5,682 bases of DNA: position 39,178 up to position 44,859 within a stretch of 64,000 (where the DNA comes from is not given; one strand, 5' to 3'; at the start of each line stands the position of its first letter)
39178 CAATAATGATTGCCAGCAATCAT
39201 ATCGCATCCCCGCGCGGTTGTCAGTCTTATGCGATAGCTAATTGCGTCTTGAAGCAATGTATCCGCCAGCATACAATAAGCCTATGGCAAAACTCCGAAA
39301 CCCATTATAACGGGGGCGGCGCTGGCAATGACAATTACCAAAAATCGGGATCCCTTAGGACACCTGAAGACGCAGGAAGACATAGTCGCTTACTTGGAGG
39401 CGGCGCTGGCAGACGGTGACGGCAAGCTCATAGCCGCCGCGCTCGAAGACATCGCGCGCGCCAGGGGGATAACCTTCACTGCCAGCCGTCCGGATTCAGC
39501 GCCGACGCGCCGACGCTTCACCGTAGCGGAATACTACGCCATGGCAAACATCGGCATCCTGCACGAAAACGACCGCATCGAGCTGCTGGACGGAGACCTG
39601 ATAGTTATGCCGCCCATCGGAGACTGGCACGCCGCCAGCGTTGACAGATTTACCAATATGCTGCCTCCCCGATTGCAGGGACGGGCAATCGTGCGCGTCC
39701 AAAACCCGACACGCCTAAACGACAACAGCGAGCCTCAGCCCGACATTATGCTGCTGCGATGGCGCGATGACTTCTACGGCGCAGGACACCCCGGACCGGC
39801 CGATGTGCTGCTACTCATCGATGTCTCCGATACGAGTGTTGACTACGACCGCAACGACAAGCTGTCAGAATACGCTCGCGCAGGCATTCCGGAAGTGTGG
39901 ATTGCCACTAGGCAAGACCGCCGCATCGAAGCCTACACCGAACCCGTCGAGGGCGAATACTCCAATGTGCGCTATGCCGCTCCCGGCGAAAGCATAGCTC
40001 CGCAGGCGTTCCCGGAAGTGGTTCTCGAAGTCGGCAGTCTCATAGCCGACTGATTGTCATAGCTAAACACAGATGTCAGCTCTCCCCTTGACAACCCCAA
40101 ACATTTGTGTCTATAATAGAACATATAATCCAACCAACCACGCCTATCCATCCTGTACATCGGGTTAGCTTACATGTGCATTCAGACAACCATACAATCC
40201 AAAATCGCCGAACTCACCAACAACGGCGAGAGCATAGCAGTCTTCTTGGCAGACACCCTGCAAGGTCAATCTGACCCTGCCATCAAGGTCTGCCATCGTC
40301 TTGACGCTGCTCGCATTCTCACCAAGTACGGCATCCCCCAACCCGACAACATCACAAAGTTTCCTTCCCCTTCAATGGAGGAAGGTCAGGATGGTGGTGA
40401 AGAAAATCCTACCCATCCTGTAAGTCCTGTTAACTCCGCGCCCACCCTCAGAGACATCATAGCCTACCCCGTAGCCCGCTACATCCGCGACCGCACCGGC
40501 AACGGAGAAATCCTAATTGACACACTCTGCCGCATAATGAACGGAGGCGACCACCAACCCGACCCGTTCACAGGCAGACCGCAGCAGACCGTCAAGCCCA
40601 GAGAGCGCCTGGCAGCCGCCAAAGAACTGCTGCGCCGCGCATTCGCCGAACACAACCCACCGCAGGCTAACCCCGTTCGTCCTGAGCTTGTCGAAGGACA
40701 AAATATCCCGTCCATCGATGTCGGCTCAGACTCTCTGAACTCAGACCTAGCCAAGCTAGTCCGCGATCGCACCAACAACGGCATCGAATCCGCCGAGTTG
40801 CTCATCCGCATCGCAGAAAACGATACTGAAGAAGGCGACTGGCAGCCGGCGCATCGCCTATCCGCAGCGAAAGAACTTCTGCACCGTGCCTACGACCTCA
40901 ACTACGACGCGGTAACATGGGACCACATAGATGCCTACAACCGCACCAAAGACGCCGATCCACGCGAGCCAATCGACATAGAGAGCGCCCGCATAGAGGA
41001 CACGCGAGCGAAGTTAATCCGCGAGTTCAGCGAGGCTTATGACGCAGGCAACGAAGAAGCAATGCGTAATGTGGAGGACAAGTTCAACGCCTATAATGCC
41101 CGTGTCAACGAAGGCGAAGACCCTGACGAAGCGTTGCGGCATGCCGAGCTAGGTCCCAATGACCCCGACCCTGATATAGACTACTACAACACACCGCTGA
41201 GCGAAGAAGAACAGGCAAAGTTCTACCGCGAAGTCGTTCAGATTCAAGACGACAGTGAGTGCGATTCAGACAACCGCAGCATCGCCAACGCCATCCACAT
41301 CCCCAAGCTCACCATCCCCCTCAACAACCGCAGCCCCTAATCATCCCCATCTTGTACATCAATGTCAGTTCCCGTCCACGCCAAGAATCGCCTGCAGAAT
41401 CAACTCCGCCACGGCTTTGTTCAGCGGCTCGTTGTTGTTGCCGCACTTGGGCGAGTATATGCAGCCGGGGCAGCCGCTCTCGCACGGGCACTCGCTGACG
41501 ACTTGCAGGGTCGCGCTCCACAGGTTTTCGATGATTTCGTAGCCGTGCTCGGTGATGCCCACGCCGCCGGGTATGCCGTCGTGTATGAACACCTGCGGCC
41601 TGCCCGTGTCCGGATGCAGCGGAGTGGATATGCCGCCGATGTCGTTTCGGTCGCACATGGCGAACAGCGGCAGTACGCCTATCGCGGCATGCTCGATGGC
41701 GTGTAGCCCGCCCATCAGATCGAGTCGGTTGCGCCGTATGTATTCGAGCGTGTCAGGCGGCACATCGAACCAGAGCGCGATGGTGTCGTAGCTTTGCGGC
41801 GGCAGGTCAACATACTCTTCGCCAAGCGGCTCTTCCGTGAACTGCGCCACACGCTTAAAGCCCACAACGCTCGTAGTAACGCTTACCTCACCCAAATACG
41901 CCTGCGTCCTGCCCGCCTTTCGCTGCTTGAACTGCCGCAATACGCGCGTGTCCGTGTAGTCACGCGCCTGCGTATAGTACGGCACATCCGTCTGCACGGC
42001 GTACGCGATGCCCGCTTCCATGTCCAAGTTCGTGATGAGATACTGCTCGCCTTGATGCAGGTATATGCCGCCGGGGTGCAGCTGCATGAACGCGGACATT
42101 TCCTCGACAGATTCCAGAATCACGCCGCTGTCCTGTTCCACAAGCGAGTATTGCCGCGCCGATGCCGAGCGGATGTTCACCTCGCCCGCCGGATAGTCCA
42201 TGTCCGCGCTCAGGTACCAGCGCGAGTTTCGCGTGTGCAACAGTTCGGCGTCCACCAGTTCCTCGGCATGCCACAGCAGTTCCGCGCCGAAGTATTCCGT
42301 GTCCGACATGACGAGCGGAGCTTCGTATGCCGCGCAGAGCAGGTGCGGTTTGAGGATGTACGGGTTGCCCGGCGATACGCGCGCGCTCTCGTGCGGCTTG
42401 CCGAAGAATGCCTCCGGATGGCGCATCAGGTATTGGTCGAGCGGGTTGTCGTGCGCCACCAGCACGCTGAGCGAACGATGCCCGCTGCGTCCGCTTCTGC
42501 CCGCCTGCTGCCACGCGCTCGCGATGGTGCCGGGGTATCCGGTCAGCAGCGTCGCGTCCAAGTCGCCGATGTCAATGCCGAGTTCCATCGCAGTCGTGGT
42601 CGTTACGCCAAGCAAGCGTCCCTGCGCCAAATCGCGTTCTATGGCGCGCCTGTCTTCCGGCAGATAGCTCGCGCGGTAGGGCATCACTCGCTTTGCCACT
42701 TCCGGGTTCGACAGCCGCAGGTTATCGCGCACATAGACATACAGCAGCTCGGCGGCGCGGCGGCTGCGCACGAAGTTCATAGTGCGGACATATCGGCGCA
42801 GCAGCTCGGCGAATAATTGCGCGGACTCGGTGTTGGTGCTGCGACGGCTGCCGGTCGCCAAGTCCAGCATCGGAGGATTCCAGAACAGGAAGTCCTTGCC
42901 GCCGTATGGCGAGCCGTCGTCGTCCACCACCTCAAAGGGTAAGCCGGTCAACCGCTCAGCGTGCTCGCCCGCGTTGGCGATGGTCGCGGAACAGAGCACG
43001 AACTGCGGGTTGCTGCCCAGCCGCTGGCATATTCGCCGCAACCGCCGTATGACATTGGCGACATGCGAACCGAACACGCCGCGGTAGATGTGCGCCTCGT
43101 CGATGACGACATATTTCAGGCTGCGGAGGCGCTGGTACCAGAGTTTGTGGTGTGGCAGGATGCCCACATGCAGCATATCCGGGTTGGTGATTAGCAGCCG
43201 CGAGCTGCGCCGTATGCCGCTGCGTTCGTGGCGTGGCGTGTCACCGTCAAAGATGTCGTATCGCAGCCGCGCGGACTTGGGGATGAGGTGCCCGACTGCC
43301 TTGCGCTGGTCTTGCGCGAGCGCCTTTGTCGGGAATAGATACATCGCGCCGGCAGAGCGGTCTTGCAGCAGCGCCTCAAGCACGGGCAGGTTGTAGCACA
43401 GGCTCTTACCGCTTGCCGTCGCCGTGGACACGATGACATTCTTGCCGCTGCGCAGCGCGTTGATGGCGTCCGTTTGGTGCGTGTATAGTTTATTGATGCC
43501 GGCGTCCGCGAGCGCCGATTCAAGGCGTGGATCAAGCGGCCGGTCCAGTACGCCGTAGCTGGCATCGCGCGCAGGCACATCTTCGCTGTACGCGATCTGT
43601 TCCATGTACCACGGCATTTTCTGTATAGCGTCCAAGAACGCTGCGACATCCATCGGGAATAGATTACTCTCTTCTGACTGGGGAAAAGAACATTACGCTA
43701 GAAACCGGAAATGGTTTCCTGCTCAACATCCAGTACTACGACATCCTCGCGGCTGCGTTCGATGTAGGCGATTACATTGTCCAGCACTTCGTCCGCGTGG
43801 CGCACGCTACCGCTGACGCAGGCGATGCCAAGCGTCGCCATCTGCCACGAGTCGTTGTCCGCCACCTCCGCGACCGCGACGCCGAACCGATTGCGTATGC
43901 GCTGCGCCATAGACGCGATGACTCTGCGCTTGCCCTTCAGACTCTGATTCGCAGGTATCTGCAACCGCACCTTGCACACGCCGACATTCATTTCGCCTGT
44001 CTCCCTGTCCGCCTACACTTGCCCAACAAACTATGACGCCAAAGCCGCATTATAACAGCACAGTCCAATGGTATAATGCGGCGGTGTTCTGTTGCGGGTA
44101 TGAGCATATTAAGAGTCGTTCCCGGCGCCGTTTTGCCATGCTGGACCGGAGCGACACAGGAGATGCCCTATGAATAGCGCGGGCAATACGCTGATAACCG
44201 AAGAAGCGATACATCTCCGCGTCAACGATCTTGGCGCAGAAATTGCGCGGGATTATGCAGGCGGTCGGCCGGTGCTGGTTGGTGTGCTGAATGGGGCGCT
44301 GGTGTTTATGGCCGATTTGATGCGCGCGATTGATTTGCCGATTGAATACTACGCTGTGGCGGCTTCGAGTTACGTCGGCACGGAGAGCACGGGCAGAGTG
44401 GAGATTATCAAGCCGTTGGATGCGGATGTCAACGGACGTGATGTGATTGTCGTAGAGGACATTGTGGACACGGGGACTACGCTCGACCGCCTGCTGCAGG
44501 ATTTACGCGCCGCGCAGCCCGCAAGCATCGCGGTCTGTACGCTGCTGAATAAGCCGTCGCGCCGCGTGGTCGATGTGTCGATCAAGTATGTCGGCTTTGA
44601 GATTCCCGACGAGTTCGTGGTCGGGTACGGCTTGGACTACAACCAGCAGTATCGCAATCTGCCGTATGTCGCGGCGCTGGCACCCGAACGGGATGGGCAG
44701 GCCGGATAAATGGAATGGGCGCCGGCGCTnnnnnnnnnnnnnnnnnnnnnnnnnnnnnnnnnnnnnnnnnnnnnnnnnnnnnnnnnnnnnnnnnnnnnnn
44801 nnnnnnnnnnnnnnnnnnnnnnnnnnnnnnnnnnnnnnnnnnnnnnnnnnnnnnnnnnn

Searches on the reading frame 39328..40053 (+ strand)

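Call 7: search_protein_families(library=pfam, proteins=[window:39328-40053:+])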
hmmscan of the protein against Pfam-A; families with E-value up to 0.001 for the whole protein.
window:39328-40053:+ (241 aa): 2 families
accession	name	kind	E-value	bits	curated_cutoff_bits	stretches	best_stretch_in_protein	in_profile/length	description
PF05685.18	Uma2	-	2.5e-33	115.4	27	1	67-235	2-171/172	Putative restriction endonuclease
PF21716.3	dnstrm_HI1420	-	3.6e-07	30.4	27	1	10-52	8-50/90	Probable addiction module antidote protein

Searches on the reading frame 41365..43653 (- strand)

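Call 7: search_protein_families(library=pfam, proteins=[window:41365-43653:-])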
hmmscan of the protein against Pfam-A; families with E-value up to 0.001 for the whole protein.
window:41365-43653:- (762 aa): 5 families
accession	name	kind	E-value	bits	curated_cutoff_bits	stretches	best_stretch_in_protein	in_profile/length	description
PF00270.35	DEAD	-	7.4e-32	110.8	26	1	58-226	2-161/167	DEAD/DEAH box helicase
PF09369.15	MZB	-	1.8e-23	83.4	24.2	1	653-732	1-80/80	MrfA Zn-binding domain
PF22982.3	WHD_HRQ1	-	4.1e-14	53.8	27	1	427-497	2-70/70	ATP-dependent helicase HRQ1, winged helix domain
PF00271.37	Helicase_C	-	9e-10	39.2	23.5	1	284-391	9-110/110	Helicase conserved C-terminal domain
PF04851.21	ResIII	-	1.6e-05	25.3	22.5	1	55-192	3-139/164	Type III restriction enzyme, res subunit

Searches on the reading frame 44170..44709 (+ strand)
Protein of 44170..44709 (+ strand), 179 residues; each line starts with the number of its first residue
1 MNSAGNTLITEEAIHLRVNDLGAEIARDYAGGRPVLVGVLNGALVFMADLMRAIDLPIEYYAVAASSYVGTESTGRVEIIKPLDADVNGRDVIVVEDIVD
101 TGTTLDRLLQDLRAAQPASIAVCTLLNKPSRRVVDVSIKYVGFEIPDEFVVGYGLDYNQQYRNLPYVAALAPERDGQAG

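Call 10: search_protein_families(library=pfam, proteins=[window:44170-44709:+])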
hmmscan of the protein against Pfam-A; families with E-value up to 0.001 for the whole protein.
window:44170-44709:+ (179 aa): 1 family
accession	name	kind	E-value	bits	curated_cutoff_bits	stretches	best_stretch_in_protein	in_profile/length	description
PF00156.33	Pribosyltran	-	5.8e-28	97.6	26.3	1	12-157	9-157/158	Phosphoribosyl transferase domain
